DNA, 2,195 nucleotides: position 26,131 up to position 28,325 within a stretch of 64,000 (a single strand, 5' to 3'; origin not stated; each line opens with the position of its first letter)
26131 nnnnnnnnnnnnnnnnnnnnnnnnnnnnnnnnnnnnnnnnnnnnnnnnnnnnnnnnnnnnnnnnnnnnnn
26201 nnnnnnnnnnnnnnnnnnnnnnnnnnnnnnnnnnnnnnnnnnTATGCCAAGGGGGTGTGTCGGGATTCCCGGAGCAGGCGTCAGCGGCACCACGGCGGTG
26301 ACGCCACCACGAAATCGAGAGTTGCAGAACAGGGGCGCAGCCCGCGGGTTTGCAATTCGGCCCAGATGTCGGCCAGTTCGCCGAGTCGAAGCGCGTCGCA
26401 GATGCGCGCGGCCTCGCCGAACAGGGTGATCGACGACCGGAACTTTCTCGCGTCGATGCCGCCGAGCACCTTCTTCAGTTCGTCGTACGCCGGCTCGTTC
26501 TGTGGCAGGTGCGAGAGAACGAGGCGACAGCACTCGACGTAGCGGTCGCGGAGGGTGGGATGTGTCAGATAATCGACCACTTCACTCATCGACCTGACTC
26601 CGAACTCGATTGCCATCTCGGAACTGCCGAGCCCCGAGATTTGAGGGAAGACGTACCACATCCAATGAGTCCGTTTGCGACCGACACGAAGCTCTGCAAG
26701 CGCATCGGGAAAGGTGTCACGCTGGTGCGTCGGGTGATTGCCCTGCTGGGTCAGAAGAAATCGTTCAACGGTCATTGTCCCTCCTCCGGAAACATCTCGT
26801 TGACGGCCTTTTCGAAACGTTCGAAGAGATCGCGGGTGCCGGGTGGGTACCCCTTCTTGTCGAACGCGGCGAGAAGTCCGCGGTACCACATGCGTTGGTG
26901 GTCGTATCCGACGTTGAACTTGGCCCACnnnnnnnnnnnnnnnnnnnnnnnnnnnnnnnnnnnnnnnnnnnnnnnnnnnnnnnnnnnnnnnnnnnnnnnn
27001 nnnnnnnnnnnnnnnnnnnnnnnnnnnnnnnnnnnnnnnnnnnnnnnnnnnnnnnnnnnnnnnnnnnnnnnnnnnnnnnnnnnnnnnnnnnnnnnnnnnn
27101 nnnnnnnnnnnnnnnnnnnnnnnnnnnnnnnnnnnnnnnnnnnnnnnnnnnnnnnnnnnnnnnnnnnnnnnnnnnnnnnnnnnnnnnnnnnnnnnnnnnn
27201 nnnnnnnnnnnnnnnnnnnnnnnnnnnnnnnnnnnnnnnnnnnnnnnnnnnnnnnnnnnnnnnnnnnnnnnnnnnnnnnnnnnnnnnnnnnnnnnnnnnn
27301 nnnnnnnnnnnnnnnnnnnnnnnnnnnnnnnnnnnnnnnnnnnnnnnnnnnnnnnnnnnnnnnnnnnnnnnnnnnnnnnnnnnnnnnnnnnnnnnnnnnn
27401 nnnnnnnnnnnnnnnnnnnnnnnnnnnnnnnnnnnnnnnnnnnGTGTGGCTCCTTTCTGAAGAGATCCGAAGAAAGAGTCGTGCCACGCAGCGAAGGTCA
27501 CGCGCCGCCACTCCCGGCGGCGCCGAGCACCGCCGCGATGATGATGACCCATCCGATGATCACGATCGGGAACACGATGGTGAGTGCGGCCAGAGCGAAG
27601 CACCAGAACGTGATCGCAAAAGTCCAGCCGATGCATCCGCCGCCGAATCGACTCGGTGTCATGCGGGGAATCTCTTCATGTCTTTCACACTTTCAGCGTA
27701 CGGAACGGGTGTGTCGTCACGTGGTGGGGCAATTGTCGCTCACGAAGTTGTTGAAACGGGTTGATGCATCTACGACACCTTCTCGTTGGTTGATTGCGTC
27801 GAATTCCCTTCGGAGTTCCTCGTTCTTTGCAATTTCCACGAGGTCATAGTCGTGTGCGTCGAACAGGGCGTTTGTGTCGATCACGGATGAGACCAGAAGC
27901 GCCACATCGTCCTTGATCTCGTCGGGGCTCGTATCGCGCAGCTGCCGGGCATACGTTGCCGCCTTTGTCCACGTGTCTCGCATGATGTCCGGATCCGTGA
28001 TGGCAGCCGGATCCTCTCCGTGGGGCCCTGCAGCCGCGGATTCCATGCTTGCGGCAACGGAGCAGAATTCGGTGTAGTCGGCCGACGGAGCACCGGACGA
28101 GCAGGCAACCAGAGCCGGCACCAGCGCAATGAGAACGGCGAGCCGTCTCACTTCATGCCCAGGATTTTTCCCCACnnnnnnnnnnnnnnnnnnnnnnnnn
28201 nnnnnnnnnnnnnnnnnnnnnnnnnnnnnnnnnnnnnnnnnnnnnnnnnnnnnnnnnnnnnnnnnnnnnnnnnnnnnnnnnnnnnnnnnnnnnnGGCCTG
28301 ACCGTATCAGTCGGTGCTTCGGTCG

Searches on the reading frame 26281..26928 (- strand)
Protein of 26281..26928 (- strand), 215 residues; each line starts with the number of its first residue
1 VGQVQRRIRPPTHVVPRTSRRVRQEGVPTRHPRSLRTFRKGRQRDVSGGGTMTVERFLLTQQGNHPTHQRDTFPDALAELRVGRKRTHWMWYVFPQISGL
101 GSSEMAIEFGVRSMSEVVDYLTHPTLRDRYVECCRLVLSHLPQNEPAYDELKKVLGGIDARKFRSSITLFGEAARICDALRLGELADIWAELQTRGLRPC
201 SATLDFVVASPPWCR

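Call 3: search_protein_families(library=pfam, proteins=[window:26281-26928:-], max_evalue=0.1)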
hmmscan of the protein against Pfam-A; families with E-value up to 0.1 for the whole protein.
window:26281-26928:- (215 aa): 1 family
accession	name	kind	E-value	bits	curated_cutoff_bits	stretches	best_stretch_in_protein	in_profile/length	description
PF08837.16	DUF1810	-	4.4e-34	117.7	25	1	68-174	10-110/136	Protein of unknown function (DUF1810)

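Call 5: search_protein_families(library=ncbifam, proteins=[window:26281-26928:-], max_evalue=0.1)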
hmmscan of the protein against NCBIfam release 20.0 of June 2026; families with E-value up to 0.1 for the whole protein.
window:26281-26928:- (215 aa): 0 families

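Call 6: search_protein_families(library=padloc, proteins=[window:26281-26928:-], max_evalue=0.1)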
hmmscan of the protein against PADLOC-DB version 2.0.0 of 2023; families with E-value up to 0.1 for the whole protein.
window:26281-26928:- (215 aa): 0 families

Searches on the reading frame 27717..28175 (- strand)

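Call 3: search_protein_families(library=pfam, proteins=[window:27717-28175:-], max_evalue=0.1)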
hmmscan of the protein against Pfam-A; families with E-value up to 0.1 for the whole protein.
window:27717-28175:- (152 aa): 1 family
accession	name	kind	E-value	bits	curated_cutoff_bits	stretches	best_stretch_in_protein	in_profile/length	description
PF11162.13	DUF2946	-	0.052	14.7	23.7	1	12-57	6-55/117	Protein of unknown function (DUF2946)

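Call 5: search_protein_families(library=ncbifam, proteins=[window:27717-28175:-], max_evalue=0.1)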
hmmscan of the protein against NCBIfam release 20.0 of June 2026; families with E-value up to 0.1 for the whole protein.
window:27717-28175:- (152 aa): 0 families

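Call 6: search_protein_families(library=padloc, proteins=[window:27717-28175:-], max_evalue=0.1)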
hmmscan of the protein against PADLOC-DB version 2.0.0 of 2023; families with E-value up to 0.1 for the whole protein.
window:27717-28175:- (152 aa): 0 families
